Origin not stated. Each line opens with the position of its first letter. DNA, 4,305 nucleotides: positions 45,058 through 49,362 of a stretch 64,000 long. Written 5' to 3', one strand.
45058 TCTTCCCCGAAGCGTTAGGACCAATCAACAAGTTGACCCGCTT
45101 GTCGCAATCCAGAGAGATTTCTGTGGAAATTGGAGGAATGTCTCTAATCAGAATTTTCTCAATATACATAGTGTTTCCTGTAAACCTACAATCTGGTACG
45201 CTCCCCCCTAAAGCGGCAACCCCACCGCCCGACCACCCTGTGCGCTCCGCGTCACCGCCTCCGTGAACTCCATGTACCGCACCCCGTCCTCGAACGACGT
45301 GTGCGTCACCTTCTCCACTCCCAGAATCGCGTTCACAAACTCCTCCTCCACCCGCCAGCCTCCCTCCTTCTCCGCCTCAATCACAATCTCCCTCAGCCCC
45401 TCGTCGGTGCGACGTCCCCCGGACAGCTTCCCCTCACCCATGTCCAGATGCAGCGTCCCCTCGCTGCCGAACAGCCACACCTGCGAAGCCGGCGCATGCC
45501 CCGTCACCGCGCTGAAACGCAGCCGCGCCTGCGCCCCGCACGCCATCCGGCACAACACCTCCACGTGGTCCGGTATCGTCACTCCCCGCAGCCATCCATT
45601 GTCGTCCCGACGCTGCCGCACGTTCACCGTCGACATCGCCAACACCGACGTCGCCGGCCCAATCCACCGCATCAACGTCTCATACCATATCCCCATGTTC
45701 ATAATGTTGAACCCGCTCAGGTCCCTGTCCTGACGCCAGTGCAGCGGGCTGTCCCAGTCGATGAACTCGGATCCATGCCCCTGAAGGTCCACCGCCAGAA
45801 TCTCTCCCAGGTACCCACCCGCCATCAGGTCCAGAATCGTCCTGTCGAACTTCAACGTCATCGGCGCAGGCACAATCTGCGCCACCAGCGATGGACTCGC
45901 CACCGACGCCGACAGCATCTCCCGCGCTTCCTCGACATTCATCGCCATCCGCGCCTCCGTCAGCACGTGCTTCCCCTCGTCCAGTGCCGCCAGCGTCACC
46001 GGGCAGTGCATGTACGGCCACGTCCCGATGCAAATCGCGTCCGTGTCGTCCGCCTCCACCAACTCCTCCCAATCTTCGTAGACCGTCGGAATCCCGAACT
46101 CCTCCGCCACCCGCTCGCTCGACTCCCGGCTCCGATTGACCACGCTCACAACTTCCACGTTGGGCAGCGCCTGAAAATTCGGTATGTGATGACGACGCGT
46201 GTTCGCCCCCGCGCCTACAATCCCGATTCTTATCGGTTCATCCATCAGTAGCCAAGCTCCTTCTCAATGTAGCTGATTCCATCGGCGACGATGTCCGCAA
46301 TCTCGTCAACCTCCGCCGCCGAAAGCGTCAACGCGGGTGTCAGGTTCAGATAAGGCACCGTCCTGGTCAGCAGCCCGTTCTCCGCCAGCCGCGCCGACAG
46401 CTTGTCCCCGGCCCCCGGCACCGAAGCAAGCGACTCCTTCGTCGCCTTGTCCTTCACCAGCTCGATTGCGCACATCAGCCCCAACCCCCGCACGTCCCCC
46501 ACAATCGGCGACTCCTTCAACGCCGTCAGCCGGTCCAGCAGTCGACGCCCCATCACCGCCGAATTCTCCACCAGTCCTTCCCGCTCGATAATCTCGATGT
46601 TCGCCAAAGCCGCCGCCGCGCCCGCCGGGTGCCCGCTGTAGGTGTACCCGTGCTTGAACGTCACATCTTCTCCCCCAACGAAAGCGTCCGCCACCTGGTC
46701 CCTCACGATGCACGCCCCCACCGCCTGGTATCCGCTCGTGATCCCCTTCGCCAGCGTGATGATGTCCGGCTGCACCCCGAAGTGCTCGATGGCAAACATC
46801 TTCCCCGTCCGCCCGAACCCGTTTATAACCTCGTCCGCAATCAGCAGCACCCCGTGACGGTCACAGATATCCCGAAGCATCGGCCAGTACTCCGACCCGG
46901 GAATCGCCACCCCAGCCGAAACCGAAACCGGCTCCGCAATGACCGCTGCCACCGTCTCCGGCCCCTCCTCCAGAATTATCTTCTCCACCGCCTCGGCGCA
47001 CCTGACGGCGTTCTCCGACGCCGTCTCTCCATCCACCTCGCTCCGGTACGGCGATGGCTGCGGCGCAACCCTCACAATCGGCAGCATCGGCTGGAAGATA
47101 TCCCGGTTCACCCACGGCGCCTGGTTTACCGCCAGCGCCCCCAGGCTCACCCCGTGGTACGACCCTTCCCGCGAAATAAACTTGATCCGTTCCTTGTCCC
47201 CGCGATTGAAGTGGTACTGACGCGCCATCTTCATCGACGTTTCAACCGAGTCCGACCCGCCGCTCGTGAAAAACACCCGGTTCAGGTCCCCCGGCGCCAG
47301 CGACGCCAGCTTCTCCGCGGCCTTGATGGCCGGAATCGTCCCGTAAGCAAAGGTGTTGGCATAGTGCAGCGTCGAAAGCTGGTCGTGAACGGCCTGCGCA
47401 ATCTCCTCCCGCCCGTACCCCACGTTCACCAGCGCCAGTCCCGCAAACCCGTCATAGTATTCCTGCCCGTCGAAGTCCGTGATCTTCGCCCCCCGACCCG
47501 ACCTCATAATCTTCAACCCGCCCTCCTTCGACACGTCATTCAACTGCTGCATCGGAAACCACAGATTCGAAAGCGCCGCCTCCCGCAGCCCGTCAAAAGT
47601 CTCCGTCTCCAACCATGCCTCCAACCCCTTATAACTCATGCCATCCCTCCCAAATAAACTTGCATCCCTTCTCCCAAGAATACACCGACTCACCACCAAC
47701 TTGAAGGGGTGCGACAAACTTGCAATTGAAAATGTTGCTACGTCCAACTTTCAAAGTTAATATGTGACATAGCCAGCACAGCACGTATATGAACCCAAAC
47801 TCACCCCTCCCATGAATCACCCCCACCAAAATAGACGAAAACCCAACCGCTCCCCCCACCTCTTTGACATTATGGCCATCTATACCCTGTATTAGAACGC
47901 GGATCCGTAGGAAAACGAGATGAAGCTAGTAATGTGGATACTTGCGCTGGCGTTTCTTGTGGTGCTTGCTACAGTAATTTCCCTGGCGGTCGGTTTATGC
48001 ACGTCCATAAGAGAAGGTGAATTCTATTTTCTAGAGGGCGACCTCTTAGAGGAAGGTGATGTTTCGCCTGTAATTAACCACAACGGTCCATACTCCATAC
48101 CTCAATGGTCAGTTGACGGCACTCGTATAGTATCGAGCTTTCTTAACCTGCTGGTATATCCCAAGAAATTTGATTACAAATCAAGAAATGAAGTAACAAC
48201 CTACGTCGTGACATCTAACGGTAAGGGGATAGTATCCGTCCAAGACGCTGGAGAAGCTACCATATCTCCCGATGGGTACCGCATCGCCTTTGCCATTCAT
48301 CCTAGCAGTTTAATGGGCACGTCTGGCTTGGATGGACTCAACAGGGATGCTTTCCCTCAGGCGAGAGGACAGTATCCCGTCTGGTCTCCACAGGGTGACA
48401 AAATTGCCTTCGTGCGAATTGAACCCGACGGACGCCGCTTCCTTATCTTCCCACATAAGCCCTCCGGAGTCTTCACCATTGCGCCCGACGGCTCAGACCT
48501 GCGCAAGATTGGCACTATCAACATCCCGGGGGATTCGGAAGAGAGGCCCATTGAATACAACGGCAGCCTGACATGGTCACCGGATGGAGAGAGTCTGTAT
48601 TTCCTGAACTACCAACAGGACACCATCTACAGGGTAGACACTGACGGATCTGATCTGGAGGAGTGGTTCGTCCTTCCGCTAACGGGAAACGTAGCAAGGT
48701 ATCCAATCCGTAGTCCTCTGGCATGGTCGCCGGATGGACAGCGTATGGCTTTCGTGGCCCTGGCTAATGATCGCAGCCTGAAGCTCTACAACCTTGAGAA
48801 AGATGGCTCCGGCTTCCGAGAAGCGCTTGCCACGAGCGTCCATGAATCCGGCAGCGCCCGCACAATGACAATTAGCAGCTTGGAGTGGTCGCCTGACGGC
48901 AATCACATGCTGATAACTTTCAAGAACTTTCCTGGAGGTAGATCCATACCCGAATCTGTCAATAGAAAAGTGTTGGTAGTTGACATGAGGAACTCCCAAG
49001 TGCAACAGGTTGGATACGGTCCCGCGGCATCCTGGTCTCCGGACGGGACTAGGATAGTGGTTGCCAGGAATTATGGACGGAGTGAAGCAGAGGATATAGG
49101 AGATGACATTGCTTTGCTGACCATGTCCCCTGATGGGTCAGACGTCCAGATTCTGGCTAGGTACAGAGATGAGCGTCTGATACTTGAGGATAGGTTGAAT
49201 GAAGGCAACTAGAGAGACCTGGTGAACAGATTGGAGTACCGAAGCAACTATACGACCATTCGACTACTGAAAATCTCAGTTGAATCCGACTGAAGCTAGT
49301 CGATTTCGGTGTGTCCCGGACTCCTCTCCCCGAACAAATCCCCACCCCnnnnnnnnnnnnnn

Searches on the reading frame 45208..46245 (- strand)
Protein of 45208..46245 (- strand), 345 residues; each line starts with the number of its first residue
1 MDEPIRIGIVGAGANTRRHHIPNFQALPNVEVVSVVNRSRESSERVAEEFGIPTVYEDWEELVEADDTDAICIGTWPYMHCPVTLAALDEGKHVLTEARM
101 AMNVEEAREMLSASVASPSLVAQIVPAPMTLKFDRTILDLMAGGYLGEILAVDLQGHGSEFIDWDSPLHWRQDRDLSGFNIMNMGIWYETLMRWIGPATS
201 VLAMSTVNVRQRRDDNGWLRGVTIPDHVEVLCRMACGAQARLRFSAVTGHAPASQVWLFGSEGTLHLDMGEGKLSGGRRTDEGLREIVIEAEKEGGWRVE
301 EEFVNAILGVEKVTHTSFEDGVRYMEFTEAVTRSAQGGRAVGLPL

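Call 6: search_protein_families(library=pfam, proteins=[window:45208-46245:-], max_evalue=0.01)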
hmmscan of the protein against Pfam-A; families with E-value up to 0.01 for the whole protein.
window:45208-46245:- (345 aa): 3 families
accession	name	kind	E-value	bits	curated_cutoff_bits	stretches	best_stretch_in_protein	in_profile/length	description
PF01408.29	GFO_IDH_MocA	-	3.8e-24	86.1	24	1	5-113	1-108/120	Oxidoreductase family, NAD-binding Rossmann fold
PF22725.1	GFO_IDH_MocA_C3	-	2.1e-12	47.5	27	1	136-265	3-123/124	GFO/IDH/MocA C-terminal domain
PF02894.22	GFO_IDH_MocA_C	-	1.1e-05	25.8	22.9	1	142-342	5-217/218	Oxidoreductase family, C-terminal alpha/beta domain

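Call 15: find_related_loci(query=window:45208-46245:-, collection=genome_contigs, flank=10000)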
Query window:45208-46245:- (345 aa) in genome_contigs; peptide patterns used: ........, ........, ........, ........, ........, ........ (x = any residue, [..] = any of these).
508 stretches matched a pattern; 479 encode a relative of the query (tblastn E <= 1e-3); the best 80 are kept; 80 distinct loci.
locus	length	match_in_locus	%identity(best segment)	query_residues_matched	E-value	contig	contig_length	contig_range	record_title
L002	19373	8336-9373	90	1-345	0e+0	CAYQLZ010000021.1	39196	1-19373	MAG TPA_asm: uncultured Dehalococcoidia bacterium isolate SRP109090_co1_36 genome assembly, contig: NODE_1298_length_391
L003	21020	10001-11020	90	1-340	0e+0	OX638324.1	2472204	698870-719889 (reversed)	MAG: uncultured Dehalococcoidia bacterium isolate 3cc91b85-964c-4eee-822c-8c355d828f5f genome assembly, chromosome: 1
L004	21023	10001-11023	86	1-341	0e+0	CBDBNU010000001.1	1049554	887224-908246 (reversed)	MAG: Dehalococcoidia bacterium isolate 71a96c89-020c-4782-a771-d9249ff8f4bc genome assembly, contig: contig_1, whole gen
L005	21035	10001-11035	92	1-345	0e+0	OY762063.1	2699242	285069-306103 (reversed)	MAG: Dehalococcoidia bacterium isolate 5405c63e-44e1-4988-9b68-fe709a885d54 genome assembly, chromosome: 1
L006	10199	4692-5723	67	2-345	8e-158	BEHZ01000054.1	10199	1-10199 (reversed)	Bacterium HR23 DNA, contig: NODE_1919_54, isolate: HRbin23, whole genome shotgun sequence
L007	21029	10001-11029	69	2-345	2e-156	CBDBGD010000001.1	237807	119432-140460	MAG: Dehalococcoidia bacterium isolate 071da621-6304-4d5e-9b44-e96b0957c40d genome assembly, contig: contig_1, whole gen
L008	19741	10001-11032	65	2-345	4e-153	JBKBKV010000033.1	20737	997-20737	MAG: Dehalococcoidia bacterium isolate 21I_052.bin.40 NODE_33_length_20737_cov_6.340561, whole genome shotgun sequence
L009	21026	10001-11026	67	4-345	5e-153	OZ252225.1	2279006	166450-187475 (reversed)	MAG: Dehalococcoidia bacterium isolate 34f50415-d94a-410d-b1e5-f9bc9e389886 genome assembly, chromosome: 1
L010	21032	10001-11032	63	2-345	8e-151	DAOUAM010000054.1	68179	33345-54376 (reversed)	MAG TPA_asm: Dehalococcoidia bacterium isolate H63_664 k137_188301, whole genome shotgun sequence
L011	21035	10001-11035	65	2-345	2e-150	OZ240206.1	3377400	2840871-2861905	MAG: Dehalococcoidia bacterium isolate 2e453fae-0281-4c22-a0b3-57af5dde5db4 genome assembly, chromosome: 1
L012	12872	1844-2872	65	3-345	2e-150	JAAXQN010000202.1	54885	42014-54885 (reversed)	MAG: Candidatus Methylomirabilis sp. isolate MAG-BB-18 scaffold_176, whole genome shotgun sequence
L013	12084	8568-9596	64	2-345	4e-150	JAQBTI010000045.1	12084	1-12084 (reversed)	MAG: Chloroflexota bacterium isolate casp150-mb.113 NODE_13516_length_12084_cov_0.057238, whole genome shotgun sequence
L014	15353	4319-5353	65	2-345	4e-150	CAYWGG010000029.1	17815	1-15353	MAG TPA_asm: uncultured Dehalococcoidia bacterium isolate binchicken_co21_430 genome assembly, contig: NODE_1811_length_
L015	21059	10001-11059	63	3-345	5e-150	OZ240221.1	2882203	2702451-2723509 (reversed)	MAG: Dehalococcoidia bacterium isolate 7567415b-4a3e-4746-a007-9ac3d6e47015 genome assembly, chromosome: 1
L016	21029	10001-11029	65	2-345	9e-150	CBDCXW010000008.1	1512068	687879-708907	MAG: Dehalococcoidia bacterium isolate df45c49b-c266-4090-ac87-fb36498b7b26 genome assembly, contig: contig_8, whole gen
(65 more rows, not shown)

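Call 41: search_protein_families(library=padloc, proteins=[L002:9384-10607:+, L002:10601-11182:+, L005:11169-12551:+, L005:12554-13291:+], max_evalue=0.00001)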
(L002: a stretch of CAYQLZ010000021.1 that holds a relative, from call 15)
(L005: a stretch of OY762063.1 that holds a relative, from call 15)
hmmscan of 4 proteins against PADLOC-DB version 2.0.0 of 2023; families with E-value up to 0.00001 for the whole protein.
L002:9384-10607:+ (407 aa): 79 families (the best 25 are shown)
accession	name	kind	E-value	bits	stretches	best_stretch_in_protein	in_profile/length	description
PDLC04177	HEC-01A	-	2.3e-157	522.1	1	6-407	3-393/393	-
PDLC04175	HEC-01A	-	5.4e-57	191.5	2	168-405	123-361/363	-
PDLC04183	HEC-01A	-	2e-46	156.8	1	26-405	21-401/402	-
PDLC04182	HEC-01A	-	6.5e-44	148.5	1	11-403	18-401/406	-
PDLC04176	HEC-01A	-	6.1e-41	139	1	27-404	21-367/371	-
PDLC04178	HEC-01A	-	9.8e-40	134.8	1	5-400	6-378/399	-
PDLC02980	AriA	-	6.6e-34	116.2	1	31-355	1-304/304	-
PDLC04174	HEC-01A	-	5.7e-30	102.5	1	194-404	47-260/264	-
PDLC04391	PDC-M07A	-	1.2e-27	94.9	1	10-401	4-400/412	-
PDLC04144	HEC-01B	-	3e-27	93.8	1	8-404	3-391/395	-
PDLC04389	PDC-M07A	-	1.1e-25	88.6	2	223-402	219-423/443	-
PDLC04393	PDC-M07A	-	2.7e-25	87.2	1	8-401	2-404/435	-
PDLC04392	PDC-M07A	-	9.5e-24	82.2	1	9-400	3-401/432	-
PDLC04184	HEC-01A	-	2.1e-22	77.8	2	185-363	207-400/464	-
PDLC04180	HEC-01A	-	1.1e-21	75.4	2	288-380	252-347/382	-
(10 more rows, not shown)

L002:10601-11182:+ (193 aa): 4 families
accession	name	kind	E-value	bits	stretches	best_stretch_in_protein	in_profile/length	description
PDLC04201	HEC-01B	-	2.3e-64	214.7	1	1-192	1-196/202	-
PDLC04195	HEC-01B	-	6.1e-23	79.9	1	28-181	1-170/199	-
PDLC04199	HEC-01B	-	1.7e-19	68.4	1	44-188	3-164/203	-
PDLC04192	HEC-01B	-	6.2e-17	59.9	1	46-179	24-160/182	-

L005:11169-12551:+ (460 aa): 103 families (the best 25 are shown)
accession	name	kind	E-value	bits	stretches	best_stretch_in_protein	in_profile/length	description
PDLC00271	PtuA1|PtuA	-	5.2e-41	139.6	2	254-424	242-400/421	AAA ATPase domain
PDLC00304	PtuA1|PtuA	-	1e-38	131.7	1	233-423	235-416/444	AAA ATPase domain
PDLC00278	PtuA1|PtuA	-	2.2e-37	127.4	1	253-425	248-418/436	AAA ATPase domain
PDLC00305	PtuA1|PtuA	-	1.1e-34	118.4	1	254-386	207-343/392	AAA ATPase domain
PDLC02913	ATPase_I-A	-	4.6e-32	109.8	1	291-422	364-487/508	-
PDLC00299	PtuA1|PtuA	-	6.1e-31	106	1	292-408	379-496/535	AAA ATPase domain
PDLC00298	PtuA1|PtuA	-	4.7e-30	103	1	256-422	245-401/423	AAA ATPase domain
PDLC00311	PtuA1|PtuA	-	2.2e-29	100.8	1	290-416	307-432/455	AAA ATPase domain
PDLC00310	PtuA1|PtuA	-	3e-28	97.1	1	257-431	255-423/443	AAA ATPase domain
PDLC00281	PtuA1|PtuA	-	7.4e-28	95.8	1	289-420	288-423/448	AAA ATPase domain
PDLC00267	PtuA1|PtuA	-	1.8e-27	94.6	1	254-392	249-380/438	AAA ATPase domain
PDLC00279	PtuA1|PtuA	-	1.9e-27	94.5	1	253-383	229-361/416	AAA ATPase domain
PDLC00290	PtuA1|PtuA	-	2.4e-27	94.3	1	284-378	263-357/414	AAA ATPase domain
PDLC00269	PtuA1|PtuA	-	9.7e-27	92.3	1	289-424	295-432/446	AAA ATPase domain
PDLC00301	PtuA1|PtuA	-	2.7e-26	90.5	1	256-394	247-386/429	AAA ATPase domain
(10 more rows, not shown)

L005:12554-13291:+ (245 aa): 52 families (the best 25 are shown)
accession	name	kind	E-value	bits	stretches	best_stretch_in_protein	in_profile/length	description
PDLC02924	HNH_I-A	-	8.3e-26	89.2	1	1-225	1-189/198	-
PDLC00324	PtuB1|PtuB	-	1.1e-24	85.4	1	1-234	1-205/209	Unknown function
PDLC00332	PtuB1|PtuB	-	1.5e-20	72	1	1-221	1-190/212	Unknown function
PDLC00358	PtuB1|PtuB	-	1.6e-18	65.2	1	1-95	1-89/215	Unknown function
PDLC00337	PtuB1|PtuB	-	2.2e-18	64.9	1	33-233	46-209/216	Unknown function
PDLC00334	PtuB1|PtuB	-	1.1e-17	62.6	1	5-221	6-206/222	Unknown function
PDLC00351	PtuB1|PtuB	-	4.5e-17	60.8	1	29-104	42-111/195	Unknown function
PDLC00326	PtuB1|PtuB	-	2.5e-15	54.9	1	1-228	1-192/197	Unknown function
PDLC00336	PtuB1|PtuB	-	2.3e-14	51.6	1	33-100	53-113/250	Unknown function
PDLC00349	PtuB1|PtuB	-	2.9e-14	51.6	1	1-218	1-227/260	Unknown function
PDLC00331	PtuB1|PtuB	-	8.6e-14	49.7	1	31-115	22-97/222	Unknown function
PDLC00314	PtuB1|PtuB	-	1e-13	49.7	1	1-94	1-89/156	Unknown function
PDLC00322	PtuB1|PtuB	-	1.8e-13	48.8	1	1-98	1-93/215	Unknown function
PDLC00292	PtuA1|PtuA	-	1.9e-13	47.7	1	29-156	44-170/726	AAA ATPase domain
PDLC00340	PtuB1|PtuB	-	5.4e-13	47.1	1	43-195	66-210/268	Unknown function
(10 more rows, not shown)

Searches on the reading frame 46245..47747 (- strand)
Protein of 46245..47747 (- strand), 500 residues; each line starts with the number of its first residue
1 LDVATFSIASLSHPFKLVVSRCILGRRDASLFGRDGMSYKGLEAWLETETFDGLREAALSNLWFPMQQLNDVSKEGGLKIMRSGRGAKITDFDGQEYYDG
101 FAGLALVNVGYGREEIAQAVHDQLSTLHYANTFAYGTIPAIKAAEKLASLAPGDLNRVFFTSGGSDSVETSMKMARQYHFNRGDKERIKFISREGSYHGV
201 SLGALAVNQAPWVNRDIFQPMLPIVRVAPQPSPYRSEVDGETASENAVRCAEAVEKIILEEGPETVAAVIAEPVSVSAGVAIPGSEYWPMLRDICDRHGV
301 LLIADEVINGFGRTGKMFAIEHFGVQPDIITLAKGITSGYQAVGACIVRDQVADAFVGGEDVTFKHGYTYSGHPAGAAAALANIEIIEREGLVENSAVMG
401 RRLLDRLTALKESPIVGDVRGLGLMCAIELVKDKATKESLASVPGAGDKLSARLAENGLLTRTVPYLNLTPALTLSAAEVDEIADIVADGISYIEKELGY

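Call 6: search_protein_families(library=pfam, proteins=[window:46245-47747:-], max_evalue=0.01)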
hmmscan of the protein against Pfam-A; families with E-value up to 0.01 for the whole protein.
window:46245-47747:- (500 aa): 1 family
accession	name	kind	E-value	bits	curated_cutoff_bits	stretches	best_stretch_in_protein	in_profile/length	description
PF00202.27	Aminotran_3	-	2.5e-100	336.5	30.5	1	81-488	13-400/403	Aminotransferase class-III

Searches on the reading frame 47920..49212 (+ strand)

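Call 20: search_protein_families(library=padloc, proteins=[window:47920-49212:+], max_evalue=0.00001)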
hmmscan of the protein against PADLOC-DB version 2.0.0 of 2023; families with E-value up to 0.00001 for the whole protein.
window:47920-49212:+ (430 aa): 0 families

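Call 21: search_protein_families(library=pfam, proteins=[window:47920-49212:+], max_evalue=0.001)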
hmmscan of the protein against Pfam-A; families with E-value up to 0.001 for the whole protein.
window:47920-49212:+ (430 aa): 6 families
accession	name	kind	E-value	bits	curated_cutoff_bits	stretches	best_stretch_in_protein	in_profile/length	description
PF07676.18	PD40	-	2.5e-19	69.1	20.9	0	213-229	10-26/38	WD40-like Beta Propeller Repeat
PF00930.27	DPPIV_N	-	8.7e-09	35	22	0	147-166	42-61/354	Dipeptidyl peptidase IV (DPP IV) N-terminal region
PF25174.1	Beta-prop_THOC3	-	2.9e-08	33.5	305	1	267-383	8-107/272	THOC3 beta-propeller domain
PF00400.38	WD40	-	2.4e-06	28.3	27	0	267-291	17-39/39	WD domain, G-beta repeat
PF12894.13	ANAPC4_WD40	-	7.7e-06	26.5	22.9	0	312-336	35-59/91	Anaphase-promoting complex subunit 4 WD40 domain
PF25460.1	Beta-prop_Aladin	-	0.00041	20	171.1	0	267-382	65-171/340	Aladin seven-bladed propeller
